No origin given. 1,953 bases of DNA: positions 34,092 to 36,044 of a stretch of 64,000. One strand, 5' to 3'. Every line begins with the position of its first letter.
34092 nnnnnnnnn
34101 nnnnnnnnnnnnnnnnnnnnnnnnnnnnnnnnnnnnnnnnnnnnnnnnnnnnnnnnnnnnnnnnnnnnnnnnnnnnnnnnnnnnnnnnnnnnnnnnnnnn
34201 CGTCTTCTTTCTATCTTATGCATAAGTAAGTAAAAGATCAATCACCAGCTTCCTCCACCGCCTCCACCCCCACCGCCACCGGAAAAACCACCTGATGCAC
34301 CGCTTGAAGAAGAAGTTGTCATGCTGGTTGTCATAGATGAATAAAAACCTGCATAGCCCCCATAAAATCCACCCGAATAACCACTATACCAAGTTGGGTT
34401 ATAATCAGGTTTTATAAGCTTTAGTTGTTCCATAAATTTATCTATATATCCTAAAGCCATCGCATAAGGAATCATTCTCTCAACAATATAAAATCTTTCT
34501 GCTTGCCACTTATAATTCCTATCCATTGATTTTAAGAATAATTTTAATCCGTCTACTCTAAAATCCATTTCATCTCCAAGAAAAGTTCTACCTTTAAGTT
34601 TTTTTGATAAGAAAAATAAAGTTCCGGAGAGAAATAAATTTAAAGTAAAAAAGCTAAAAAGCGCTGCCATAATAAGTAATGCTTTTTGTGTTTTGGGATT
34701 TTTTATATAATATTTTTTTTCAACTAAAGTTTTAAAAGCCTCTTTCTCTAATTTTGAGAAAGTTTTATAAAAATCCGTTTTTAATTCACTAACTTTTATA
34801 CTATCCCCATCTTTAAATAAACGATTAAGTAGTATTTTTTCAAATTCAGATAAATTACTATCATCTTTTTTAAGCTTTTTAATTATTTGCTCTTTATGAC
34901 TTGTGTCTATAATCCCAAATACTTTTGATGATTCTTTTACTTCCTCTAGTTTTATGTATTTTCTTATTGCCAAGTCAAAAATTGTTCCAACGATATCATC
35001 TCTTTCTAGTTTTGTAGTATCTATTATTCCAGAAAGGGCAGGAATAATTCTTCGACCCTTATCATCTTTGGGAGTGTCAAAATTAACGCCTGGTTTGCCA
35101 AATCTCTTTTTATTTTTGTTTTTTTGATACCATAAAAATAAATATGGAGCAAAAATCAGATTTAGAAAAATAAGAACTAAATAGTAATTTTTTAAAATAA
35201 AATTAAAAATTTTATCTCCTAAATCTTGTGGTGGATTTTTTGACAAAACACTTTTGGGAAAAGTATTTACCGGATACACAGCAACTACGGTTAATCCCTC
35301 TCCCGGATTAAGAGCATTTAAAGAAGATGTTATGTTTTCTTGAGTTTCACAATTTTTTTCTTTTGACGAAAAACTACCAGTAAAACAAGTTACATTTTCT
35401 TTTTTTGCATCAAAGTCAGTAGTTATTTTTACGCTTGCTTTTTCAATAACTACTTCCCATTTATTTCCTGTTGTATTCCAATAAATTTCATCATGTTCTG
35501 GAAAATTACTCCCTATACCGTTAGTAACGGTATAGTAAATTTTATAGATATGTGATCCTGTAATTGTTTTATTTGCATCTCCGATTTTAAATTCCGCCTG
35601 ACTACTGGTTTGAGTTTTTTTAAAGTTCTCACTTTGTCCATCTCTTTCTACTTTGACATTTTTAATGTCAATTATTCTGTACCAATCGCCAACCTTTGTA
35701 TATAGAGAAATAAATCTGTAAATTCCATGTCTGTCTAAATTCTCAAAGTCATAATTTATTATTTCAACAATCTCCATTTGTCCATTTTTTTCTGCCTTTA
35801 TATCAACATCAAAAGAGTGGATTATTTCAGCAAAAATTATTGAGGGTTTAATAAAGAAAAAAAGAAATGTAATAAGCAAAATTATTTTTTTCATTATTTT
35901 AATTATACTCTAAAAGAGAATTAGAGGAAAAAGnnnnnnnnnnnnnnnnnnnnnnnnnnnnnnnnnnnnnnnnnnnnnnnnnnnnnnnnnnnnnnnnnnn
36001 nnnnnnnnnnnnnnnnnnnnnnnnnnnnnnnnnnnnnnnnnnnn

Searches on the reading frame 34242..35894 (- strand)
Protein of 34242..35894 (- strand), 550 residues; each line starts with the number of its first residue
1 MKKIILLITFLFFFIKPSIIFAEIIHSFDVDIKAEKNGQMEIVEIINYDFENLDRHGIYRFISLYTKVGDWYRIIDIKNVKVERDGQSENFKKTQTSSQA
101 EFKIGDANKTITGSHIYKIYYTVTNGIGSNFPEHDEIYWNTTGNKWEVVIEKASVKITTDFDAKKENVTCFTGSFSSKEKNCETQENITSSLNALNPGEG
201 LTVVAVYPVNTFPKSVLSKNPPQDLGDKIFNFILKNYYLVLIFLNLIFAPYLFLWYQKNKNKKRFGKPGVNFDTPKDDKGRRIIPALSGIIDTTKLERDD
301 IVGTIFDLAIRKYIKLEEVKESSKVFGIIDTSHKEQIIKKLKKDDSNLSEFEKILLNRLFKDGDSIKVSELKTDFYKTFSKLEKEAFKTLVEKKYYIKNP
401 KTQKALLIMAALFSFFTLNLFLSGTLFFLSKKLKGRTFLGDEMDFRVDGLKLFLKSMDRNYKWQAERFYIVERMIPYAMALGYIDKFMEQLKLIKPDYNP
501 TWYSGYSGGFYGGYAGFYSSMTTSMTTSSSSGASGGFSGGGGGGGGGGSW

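Call 6: search_protein_families(library=pfam, proteins=[window:34242-35894:-], max_evalue=0.001)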
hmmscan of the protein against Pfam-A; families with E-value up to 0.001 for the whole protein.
window:34242-35894:- (550 aa): 2 families
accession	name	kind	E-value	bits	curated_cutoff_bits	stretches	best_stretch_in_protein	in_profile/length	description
PF09972.14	DUF2207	-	3.1e-24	86.6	24.4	1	25-206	2-171/172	Predicted membrane protein (DUF2207) N-terminal domain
PF20990.2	DUF2207_C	-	1.9e-20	74.1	33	1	285-491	14-247/247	Predicted membrane protein (DUF2207) C-terminal domain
